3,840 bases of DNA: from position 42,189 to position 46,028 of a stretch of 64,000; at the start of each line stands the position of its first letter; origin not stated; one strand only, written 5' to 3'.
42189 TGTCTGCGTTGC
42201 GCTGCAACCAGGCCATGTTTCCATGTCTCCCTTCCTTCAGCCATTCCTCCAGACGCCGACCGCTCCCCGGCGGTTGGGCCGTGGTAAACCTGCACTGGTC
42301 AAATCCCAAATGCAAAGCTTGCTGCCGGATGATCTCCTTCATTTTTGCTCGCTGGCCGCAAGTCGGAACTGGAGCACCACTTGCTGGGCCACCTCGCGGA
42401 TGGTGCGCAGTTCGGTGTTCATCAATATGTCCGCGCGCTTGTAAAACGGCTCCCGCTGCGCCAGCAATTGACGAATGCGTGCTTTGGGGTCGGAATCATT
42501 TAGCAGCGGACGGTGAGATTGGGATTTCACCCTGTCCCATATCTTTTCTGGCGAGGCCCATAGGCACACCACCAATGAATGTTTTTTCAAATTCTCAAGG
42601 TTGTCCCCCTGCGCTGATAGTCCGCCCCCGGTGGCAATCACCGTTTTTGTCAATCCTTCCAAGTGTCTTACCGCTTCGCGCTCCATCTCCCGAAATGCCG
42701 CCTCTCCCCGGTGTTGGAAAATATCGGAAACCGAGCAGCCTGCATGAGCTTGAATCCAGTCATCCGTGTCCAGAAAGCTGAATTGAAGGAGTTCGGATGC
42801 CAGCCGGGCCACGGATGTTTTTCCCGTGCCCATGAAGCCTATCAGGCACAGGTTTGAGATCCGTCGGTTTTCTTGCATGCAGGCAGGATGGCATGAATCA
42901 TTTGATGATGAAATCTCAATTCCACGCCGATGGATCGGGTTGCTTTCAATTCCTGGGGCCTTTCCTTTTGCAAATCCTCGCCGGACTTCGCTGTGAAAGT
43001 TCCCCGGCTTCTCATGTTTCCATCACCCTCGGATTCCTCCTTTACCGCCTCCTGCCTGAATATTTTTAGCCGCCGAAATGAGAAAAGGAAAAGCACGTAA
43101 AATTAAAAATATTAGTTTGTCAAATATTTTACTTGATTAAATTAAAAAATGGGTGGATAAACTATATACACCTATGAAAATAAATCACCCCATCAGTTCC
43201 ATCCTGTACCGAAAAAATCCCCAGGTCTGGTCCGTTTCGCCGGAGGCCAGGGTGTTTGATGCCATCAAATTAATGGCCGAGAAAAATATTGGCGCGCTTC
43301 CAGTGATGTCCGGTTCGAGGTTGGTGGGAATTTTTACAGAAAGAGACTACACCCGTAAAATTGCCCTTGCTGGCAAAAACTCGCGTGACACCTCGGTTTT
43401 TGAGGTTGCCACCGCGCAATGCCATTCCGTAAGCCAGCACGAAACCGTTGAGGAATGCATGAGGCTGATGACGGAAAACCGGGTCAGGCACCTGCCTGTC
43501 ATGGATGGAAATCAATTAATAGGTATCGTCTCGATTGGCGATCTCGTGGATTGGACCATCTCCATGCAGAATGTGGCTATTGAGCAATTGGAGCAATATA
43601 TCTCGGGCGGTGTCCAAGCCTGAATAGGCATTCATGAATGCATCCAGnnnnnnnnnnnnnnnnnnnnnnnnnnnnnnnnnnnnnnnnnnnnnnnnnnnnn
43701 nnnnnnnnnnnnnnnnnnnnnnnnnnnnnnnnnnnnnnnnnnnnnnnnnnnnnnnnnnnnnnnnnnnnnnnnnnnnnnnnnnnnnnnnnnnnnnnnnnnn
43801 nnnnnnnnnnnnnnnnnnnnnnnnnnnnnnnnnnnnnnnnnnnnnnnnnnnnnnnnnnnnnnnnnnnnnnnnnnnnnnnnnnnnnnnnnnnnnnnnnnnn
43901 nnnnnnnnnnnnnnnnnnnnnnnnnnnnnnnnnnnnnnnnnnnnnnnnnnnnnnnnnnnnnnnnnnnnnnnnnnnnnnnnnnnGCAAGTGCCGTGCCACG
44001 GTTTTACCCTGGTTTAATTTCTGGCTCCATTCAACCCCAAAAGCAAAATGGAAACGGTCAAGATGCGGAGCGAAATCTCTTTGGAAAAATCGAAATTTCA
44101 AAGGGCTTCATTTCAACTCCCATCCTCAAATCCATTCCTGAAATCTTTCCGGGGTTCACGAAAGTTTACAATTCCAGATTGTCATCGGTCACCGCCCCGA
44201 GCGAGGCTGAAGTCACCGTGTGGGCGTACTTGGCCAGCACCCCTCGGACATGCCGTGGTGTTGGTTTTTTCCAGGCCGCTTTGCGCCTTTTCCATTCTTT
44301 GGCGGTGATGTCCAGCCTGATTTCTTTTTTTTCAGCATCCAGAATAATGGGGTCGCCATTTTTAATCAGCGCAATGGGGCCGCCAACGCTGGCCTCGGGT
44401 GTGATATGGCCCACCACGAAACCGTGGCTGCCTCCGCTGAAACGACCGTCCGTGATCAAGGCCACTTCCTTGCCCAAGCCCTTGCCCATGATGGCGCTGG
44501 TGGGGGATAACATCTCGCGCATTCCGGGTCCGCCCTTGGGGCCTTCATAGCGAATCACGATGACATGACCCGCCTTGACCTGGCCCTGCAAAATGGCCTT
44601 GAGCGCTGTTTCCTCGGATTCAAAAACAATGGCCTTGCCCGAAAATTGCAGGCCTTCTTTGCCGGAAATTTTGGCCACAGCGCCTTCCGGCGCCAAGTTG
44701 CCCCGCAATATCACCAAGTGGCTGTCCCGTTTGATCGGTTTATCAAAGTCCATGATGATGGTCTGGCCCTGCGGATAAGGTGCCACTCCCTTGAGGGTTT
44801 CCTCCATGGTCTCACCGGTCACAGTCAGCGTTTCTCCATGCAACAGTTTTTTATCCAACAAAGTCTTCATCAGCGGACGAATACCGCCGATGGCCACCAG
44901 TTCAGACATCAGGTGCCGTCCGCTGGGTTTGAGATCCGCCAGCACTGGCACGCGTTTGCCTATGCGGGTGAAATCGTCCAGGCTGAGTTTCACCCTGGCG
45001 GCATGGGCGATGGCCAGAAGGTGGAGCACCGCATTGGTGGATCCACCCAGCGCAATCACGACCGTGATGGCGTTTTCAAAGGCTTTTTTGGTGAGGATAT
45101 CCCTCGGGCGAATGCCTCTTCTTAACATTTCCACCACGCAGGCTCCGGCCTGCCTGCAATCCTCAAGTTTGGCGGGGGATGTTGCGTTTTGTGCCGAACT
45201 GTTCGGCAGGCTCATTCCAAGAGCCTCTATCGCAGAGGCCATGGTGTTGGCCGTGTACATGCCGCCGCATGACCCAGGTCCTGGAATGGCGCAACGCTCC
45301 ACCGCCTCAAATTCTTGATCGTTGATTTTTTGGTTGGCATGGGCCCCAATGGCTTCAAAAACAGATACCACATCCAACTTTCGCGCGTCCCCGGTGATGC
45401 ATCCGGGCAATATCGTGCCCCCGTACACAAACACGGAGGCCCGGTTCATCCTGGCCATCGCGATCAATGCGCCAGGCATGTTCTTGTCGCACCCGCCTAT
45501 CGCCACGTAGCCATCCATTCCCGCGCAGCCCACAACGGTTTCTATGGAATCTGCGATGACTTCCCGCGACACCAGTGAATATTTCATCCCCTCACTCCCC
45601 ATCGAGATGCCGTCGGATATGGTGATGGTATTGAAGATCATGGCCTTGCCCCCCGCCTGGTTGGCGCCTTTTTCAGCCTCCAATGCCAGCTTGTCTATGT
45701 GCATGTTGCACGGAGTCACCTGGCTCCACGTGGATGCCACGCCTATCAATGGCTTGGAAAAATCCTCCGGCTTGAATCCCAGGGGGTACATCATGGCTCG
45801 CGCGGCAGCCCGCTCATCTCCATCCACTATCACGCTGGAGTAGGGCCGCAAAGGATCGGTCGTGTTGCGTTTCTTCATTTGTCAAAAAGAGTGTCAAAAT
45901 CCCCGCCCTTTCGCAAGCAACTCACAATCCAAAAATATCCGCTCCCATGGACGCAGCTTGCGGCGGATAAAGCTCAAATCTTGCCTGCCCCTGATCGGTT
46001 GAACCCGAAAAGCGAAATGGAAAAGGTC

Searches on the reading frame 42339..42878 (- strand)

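Call 22: search_protein_families(library=pfam, proteins=[window:42339-42878:-])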
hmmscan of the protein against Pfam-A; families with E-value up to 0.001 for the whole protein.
window:42339-42878:- (179 aa): 4 families
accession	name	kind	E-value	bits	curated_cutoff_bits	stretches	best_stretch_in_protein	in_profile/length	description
PF01202.28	SKI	-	6.4e-41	140.6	22.1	1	16-169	1-156/159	Shikimate kinase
PF13238.12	AAA_18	-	7.8e-08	33.3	29.4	1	11-121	2-112/128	AAA domain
PF13671.12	AAA_33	-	4.8e-05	24.1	27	1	11-143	3-141/143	AAA domain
PF07728.20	AAA_5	-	0.00021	21.7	22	1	9-58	1-47/139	AAA domain (dynein-related subfamily)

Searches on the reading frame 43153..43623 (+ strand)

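Call 22: search_protein_families(library=pfam, proteins=[window:43153-43623:+])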
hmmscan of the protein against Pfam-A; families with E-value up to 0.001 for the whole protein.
window:43153-43623:+ (156 aa): 1 family
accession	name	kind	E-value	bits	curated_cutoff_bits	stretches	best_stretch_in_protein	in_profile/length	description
PF00571.33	CBS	-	2.6e-26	92.1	24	2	84-134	3-54/57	CBS domain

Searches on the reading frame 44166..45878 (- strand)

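Call 22: search_protein_families(library=pfam, proteins=[window:44166-45878:-])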
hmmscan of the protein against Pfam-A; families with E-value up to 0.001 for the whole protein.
window:44166-45878:- (570 aa): 2 families
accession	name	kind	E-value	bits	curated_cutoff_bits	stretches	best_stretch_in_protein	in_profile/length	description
PF00920.27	ILVD_EDD_N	-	1.2e-127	425.9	27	1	42-360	1-315/316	Dihydroxy-acid/6-phosphogluconate dehydratase N-terminal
PF24877.1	ILV_EDD_C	-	7.5e-77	257.5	27.7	1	374-562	2-191/191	Dihydroxy-acid/6-phosphogluconate dehydratase C-terminal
